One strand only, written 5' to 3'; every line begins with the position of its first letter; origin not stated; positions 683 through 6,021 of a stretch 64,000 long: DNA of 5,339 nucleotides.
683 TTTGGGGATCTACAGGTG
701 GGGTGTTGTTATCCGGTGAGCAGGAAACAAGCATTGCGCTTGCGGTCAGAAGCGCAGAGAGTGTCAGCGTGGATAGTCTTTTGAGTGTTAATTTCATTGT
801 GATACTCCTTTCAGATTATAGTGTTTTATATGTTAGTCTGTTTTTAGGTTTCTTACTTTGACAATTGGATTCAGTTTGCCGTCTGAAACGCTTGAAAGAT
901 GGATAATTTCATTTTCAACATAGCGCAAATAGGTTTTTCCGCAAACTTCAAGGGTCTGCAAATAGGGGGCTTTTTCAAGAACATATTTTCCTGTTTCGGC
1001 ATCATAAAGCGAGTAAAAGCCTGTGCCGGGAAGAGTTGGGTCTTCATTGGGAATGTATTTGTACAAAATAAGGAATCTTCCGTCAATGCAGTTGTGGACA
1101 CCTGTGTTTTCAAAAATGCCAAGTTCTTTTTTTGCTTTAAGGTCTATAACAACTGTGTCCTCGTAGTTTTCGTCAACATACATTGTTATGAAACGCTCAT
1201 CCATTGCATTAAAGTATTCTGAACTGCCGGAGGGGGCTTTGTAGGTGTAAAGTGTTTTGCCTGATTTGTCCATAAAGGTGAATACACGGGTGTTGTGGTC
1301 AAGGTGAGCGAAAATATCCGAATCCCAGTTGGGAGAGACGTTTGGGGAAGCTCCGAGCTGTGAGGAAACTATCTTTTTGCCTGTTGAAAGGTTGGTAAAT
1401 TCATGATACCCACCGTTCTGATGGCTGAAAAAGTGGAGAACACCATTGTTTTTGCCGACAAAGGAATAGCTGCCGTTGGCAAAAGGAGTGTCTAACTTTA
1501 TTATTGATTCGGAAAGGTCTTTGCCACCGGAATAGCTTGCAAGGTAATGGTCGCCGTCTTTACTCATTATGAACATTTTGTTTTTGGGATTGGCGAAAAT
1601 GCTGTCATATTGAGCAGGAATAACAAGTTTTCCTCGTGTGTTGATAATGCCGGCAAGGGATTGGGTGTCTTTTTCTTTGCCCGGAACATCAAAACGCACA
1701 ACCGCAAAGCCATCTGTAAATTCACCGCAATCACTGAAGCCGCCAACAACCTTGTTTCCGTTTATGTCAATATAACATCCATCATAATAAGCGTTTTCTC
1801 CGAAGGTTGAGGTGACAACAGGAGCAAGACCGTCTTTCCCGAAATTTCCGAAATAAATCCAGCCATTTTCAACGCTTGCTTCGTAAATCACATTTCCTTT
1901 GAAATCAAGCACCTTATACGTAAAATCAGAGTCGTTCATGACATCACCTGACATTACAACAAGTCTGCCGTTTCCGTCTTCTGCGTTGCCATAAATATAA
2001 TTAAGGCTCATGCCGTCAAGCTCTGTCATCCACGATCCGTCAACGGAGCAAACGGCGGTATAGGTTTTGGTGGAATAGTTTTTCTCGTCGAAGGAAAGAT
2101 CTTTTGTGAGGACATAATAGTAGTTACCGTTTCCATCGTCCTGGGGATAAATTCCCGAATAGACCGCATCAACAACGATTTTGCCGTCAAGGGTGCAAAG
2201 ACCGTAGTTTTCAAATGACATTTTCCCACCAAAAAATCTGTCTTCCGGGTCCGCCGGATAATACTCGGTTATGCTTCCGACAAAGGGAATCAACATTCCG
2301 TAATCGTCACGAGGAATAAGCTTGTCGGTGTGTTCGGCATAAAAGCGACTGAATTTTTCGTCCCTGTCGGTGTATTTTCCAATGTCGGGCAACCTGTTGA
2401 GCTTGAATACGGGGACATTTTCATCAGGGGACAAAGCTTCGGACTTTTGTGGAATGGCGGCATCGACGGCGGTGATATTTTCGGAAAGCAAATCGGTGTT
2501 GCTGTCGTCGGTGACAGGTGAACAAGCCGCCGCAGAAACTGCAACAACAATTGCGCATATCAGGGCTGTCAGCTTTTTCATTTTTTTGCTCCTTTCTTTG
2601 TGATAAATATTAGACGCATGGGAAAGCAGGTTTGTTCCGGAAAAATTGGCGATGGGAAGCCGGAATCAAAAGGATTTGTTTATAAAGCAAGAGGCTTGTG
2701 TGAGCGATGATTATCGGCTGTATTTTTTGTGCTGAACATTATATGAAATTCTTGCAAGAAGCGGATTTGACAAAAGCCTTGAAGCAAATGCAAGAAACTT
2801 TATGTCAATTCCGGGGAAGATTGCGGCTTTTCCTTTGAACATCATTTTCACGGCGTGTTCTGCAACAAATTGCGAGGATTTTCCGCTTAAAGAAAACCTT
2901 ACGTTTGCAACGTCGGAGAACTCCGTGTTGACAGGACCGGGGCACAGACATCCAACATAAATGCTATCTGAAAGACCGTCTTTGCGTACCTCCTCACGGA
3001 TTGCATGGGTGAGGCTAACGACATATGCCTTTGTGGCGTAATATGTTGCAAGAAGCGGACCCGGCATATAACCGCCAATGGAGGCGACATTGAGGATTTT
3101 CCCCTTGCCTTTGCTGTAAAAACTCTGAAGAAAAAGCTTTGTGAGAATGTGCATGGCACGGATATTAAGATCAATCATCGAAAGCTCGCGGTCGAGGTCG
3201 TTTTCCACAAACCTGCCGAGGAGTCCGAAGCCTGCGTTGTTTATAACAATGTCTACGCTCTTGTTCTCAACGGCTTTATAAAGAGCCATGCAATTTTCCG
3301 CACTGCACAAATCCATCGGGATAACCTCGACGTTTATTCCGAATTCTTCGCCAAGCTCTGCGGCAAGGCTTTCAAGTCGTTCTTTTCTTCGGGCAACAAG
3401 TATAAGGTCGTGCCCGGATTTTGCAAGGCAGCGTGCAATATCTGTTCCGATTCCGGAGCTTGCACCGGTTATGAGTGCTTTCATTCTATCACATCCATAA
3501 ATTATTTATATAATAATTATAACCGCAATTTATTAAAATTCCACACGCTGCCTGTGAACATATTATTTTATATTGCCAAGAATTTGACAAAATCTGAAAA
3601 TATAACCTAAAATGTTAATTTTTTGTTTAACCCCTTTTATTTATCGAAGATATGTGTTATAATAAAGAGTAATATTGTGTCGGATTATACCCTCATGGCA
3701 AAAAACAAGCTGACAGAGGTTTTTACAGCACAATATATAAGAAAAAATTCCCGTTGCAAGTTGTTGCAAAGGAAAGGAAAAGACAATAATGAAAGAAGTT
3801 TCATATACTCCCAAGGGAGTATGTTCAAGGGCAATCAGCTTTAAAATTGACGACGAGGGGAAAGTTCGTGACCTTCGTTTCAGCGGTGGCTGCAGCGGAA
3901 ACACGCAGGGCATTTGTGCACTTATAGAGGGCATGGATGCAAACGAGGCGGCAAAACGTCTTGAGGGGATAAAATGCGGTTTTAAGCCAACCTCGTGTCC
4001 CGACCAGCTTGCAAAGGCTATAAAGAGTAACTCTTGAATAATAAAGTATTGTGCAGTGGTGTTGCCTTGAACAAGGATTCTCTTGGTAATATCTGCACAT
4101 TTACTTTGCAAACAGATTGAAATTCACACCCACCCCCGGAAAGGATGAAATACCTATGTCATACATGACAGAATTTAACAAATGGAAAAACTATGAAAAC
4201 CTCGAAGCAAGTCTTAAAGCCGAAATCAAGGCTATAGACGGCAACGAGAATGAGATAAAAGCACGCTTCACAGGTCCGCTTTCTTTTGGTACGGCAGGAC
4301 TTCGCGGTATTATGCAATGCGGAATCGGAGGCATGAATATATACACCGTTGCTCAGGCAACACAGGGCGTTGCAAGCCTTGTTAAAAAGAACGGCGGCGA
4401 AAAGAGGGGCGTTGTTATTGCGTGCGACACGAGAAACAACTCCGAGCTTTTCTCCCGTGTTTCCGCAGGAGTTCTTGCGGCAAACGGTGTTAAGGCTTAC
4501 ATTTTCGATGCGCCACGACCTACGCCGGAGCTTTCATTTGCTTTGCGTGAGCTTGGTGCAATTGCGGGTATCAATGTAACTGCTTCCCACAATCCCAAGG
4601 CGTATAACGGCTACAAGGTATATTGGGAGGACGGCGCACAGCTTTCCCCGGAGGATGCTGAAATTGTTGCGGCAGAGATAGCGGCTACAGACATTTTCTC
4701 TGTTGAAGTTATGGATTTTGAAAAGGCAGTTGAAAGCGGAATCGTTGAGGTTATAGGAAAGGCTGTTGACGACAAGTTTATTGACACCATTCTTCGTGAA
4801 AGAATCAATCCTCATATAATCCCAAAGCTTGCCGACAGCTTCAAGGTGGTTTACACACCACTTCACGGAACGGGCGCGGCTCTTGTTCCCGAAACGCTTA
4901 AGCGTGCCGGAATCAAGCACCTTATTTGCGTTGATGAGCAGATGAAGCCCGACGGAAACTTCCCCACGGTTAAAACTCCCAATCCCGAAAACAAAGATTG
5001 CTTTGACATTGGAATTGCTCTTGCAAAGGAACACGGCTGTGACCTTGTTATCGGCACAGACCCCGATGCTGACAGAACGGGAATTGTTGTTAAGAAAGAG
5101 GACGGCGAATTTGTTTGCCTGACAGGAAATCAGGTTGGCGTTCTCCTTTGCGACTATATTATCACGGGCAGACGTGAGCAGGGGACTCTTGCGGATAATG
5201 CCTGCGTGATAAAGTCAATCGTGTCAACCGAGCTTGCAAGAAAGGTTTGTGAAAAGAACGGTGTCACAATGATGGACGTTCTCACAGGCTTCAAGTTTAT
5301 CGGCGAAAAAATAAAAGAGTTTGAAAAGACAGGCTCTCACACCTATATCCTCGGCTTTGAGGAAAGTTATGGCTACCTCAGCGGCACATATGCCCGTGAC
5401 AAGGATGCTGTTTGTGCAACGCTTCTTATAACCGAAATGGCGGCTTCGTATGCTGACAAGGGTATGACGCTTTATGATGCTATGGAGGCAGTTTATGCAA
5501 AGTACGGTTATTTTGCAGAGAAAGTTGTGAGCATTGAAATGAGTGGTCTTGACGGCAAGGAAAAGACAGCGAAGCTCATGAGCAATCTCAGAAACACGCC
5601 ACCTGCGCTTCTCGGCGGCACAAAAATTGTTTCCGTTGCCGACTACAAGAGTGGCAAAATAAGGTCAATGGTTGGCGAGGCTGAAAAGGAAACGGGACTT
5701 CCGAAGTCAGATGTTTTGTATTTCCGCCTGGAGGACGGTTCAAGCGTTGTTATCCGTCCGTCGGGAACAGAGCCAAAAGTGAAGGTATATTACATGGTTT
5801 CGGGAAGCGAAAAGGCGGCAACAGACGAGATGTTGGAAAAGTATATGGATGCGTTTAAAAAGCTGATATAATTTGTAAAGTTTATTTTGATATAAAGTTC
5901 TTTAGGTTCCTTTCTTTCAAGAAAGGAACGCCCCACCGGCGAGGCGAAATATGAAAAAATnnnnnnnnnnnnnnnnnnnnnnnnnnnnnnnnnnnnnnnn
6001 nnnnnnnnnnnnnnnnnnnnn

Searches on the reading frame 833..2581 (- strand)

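Call 15: search_protein_families(library=pfam, proteins=[window:833-2581:-], max_evalue=0.0001)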
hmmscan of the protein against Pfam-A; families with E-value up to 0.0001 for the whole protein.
window:833-2581:- (582 aa): 1 family
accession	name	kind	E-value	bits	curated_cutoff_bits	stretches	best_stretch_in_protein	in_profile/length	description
PF14903.11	WG_beta_rep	-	6.9e-10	39.2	25.6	0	311-343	2-33/35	WG containing repeat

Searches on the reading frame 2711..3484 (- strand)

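Call 15: search_protein_families(library=pfam, proteins=[window:2711-3484:-], max_evalue=0.0001)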
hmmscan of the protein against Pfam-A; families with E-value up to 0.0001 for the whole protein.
window:2711-3484:- (257 aa): 4 families
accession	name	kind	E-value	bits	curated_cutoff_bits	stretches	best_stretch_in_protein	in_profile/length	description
PF00106.31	adh_short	-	3.6e-43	147.7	26.6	1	3-190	3-187/195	short chain dehydrogenase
PF13561.12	adh_short_C2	-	3.9e-26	92.5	27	1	7-192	1-183/236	Enoyl-(Acyl carrier protein) reductase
PF08659.16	KR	-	6.8e-11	42.8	22.6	1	4-164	4-165/180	KR domain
PF01370.27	Epimerase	-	2.2e-07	31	20.9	1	3-165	1-159/240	NAD dependent epimerase/dehydratase family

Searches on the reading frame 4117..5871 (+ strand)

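Call 15: search_protein_families(library=pfam, proteins=[window:4117-5871:+], max_evalue=0.0001)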
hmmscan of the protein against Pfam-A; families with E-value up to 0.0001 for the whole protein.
window:4117-5871:+ (584 aa): 4 families
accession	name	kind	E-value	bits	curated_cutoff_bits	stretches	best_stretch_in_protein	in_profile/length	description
PF02878.22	PGM_PMM_I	-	3.6e-38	130.8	22.5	1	56-191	3-134/138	Phosphoglucomutase/phosphomannomutase, alpha/beta/alpha domain I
PF02879.22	PGM_PMM_II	-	3.4e-26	92.2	29.3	1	236-328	15-101/103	Phosphoglucomutase/phosphomannomutase, alpha/beta/alpha domain II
PF02880.22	PGM_PMM_III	-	9.3e-20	71.3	20.7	1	337-463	2-115/115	Phosphoglucomutase/phosphomannomutase, alpha/beta/alpha domain III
PF00408.26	PGM_PMM_IV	-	1.4e-06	28.7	23.1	1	530-568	22-58/68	Phosphoglucomutase/phosphomannomutase, C-terminal domain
